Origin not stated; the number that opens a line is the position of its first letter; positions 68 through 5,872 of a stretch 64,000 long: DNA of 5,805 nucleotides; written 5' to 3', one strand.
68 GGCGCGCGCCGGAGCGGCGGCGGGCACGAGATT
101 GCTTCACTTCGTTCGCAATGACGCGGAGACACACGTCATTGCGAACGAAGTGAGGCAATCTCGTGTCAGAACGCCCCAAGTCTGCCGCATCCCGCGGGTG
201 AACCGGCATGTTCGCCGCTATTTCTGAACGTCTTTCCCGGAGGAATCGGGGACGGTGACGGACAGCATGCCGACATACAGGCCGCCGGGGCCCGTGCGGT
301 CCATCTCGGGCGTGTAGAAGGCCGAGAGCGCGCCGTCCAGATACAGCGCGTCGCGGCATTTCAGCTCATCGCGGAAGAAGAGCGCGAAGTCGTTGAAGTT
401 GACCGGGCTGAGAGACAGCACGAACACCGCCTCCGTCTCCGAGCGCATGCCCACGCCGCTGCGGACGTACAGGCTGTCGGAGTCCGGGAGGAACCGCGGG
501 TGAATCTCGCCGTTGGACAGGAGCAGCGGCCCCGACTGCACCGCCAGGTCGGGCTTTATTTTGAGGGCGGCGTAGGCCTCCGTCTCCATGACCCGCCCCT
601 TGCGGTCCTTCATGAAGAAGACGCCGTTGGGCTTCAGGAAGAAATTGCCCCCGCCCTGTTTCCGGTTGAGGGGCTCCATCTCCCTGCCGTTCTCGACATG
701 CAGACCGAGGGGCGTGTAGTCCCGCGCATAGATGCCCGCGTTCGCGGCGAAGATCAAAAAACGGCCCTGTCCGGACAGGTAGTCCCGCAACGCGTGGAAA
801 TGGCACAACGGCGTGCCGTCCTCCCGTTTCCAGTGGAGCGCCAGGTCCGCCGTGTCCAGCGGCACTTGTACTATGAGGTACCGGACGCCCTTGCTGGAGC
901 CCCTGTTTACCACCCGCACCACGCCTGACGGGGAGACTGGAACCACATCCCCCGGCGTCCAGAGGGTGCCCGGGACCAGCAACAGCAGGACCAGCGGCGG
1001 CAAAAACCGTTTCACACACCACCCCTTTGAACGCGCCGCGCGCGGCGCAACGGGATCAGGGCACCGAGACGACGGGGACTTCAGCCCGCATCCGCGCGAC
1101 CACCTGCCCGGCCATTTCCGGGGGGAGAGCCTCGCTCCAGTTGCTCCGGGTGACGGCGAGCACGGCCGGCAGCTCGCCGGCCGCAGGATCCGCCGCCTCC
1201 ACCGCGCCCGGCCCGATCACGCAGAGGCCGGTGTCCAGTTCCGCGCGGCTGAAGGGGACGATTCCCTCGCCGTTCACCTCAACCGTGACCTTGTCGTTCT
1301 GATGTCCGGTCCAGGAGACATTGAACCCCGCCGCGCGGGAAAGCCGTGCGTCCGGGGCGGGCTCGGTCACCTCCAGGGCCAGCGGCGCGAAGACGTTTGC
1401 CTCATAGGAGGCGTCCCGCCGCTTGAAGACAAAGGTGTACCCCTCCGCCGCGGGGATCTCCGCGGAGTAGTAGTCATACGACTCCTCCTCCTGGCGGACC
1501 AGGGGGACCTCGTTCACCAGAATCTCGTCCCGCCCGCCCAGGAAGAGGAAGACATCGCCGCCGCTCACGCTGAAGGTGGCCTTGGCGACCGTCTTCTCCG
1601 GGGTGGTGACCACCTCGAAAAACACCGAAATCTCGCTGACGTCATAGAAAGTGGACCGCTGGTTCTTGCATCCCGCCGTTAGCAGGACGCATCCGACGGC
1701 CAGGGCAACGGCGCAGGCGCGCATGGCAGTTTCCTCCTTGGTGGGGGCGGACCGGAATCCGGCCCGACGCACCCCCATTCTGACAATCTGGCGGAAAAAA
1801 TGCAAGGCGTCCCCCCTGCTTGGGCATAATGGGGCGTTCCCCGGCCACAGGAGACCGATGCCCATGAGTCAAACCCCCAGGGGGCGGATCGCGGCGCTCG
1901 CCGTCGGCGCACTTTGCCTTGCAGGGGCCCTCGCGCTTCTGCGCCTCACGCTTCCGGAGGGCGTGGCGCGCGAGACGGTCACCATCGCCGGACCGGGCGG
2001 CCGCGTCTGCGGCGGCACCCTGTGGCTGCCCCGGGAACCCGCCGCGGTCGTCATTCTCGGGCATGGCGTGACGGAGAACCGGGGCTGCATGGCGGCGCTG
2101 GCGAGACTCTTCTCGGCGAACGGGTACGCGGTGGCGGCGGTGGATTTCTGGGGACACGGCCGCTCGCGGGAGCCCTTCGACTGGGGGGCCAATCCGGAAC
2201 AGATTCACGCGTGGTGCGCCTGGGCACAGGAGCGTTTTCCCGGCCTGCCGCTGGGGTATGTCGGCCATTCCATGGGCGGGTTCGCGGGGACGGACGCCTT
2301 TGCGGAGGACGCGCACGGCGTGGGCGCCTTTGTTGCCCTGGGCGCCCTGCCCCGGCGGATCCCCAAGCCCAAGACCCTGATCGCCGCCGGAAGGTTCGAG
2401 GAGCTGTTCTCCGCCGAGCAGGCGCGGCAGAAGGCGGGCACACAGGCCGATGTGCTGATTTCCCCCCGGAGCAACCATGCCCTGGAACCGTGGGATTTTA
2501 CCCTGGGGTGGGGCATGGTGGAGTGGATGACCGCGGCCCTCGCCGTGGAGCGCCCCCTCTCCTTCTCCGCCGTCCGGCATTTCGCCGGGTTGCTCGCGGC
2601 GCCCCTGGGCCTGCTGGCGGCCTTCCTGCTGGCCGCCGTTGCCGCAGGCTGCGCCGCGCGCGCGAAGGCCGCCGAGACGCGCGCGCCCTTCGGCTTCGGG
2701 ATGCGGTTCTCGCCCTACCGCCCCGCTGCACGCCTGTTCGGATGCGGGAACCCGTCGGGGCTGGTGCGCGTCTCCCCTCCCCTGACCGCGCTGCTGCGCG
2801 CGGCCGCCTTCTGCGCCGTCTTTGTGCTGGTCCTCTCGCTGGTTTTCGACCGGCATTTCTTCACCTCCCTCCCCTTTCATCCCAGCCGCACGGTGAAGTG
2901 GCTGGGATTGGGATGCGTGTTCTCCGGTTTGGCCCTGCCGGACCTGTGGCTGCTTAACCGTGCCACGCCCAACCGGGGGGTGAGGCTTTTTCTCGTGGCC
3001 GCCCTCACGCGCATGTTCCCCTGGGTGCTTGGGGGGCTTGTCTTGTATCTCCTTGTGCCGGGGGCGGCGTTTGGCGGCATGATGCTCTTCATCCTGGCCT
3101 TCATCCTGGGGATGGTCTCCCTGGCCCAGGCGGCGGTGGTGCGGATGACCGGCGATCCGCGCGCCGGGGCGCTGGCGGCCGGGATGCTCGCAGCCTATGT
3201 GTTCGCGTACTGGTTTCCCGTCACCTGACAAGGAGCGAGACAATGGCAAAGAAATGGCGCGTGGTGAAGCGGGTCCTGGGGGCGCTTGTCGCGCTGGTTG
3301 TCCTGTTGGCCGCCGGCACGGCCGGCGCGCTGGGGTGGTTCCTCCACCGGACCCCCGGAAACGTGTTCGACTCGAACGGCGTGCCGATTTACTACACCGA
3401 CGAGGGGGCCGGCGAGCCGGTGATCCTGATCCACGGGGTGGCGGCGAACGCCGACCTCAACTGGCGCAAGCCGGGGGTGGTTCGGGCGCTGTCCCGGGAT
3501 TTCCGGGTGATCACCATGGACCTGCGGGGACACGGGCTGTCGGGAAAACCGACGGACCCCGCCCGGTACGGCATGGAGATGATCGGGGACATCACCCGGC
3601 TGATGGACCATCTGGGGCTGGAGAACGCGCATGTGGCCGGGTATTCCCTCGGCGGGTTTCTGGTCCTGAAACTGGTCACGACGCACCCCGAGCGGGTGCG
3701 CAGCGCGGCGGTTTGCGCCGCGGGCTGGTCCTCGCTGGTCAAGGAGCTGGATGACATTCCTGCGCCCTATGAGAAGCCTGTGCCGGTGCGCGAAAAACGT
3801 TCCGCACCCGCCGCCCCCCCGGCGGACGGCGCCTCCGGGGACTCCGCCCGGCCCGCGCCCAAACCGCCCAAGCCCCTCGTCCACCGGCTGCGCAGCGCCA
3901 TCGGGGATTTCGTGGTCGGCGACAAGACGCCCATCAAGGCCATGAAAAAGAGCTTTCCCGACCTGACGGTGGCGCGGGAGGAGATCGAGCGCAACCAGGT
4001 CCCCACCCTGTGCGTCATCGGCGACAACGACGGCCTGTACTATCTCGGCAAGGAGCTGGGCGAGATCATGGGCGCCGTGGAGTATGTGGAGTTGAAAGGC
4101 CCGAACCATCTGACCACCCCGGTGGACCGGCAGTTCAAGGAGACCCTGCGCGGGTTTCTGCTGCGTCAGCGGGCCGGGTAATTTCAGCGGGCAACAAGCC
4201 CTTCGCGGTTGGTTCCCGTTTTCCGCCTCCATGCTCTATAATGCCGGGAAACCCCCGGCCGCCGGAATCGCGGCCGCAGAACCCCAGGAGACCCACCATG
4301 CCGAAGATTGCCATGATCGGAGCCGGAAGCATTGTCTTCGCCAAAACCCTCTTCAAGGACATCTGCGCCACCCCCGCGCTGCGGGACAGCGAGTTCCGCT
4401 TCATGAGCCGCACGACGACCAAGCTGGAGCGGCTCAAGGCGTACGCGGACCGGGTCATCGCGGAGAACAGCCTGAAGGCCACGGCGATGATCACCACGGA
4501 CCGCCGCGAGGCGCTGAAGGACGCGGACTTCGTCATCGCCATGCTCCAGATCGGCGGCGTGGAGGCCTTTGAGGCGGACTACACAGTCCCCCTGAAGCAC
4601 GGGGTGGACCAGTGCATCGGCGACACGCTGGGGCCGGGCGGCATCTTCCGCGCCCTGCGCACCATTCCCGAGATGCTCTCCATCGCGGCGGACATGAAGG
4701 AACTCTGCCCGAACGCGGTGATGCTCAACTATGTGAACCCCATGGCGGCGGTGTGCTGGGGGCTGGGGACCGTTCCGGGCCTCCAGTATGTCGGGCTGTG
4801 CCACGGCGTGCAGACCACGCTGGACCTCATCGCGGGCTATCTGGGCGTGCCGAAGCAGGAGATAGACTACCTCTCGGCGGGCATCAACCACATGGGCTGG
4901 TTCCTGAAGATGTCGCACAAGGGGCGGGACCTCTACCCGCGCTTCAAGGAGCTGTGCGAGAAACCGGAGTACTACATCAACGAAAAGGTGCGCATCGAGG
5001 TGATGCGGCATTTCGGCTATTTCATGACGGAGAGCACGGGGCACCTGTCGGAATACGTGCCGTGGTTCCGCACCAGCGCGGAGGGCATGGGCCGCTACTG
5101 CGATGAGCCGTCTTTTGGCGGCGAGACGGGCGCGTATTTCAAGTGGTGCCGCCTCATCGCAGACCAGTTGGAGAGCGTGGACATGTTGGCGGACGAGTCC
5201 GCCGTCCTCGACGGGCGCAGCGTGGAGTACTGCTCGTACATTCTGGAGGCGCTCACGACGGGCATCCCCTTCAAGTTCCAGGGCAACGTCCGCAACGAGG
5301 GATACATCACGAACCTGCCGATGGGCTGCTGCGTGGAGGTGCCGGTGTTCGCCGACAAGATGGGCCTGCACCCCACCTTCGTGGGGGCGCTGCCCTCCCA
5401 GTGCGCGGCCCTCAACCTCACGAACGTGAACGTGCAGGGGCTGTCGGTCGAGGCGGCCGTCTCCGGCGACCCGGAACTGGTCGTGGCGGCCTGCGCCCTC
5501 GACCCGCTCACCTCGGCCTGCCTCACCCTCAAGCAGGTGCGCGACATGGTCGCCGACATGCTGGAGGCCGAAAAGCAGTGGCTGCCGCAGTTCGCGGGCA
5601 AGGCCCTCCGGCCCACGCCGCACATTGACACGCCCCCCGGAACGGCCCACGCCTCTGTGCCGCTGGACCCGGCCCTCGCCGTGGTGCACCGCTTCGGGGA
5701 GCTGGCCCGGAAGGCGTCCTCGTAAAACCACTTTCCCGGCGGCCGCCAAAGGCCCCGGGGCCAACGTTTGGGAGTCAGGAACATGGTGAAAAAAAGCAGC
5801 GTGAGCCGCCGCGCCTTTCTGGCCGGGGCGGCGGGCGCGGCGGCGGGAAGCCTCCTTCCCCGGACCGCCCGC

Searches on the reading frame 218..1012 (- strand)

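Call 73: search_protein_families(library=pfam, proteins=[window:218-1012:-], max_evalue=0.00001)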
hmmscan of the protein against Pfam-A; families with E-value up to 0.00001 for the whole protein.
window:218-1012:- (264 aa): 1 family
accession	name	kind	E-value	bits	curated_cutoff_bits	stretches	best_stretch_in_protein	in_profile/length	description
PF09992.14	NAGPA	-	1.1e-16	61.9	25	1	87-231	4-142/169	Phosphodiester glycosidase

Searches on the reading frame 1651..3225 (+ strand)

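Call 73: search_protein_families(library=pfam, proteins=[window:1651-3225:+], max_evalue=0.00001)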
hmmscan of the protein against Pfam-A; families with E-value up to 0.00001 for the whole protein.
window:1651-3225:+ (525 aa): 2 families
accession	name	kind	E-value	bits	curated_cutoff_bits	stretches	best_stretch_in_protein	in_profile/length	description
PF12146.15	Hydrolase_4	-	2.6e-15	56.8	27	1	129-234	2-111/239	Serine aminopeptidase, S33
PF00561.26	Abhydrolase_1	-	3e-10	40.6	25.8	1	133-237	2-103/245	alpha/beta hydrolase fold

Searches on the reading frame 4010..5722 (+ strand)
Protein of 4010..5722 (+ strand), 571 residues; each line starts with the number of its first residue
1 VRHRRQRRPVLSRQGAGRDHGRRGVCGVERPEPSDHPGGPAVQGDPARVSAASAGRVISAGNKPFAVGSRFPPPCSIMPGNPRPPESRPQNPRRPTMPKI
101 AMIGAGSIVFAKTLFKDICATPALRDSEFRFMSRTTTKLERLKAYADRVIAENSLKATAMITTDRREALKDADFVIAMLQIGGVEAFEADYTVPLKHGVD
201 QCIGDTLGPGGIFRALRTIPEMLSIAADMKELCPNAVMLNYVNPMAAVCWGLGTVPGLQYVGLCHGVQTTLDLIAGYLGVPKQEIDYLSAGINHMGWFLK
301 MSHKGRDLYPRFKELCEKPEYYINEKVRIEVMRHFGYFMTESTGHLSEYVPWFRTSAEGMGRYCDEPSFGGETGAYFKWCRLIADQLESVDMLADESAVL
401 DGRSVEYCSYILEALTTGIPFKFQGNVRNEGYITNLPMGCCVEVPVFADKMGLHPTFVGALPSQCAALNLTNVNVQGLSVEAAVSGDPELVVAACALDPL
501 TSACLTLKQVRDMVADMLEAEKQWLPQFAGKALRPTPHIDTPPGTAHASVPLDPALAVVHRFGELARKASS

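Call 73: search_protein_families(library=pfam, proteins=[window:4010-5722:+], max_evalue=0.00001)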
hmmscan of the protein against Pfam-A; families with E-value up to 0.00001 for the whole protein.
window:4010-5722:+ (571 aa): 2 families
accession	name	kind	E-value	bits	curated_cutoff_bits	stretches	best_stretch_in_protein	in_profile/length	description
PF02056.22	Glyco_hydro_4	-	2.4e-51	174.3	23.2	1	99-278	1-181/183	Family 4 glycosyl hydrolase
PF11975.13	Glyco_hydro_4C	-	1.4e-49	169.4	24.1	1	290-501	2-211/211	Family 4 glycosyl hydrolase C-terminal domain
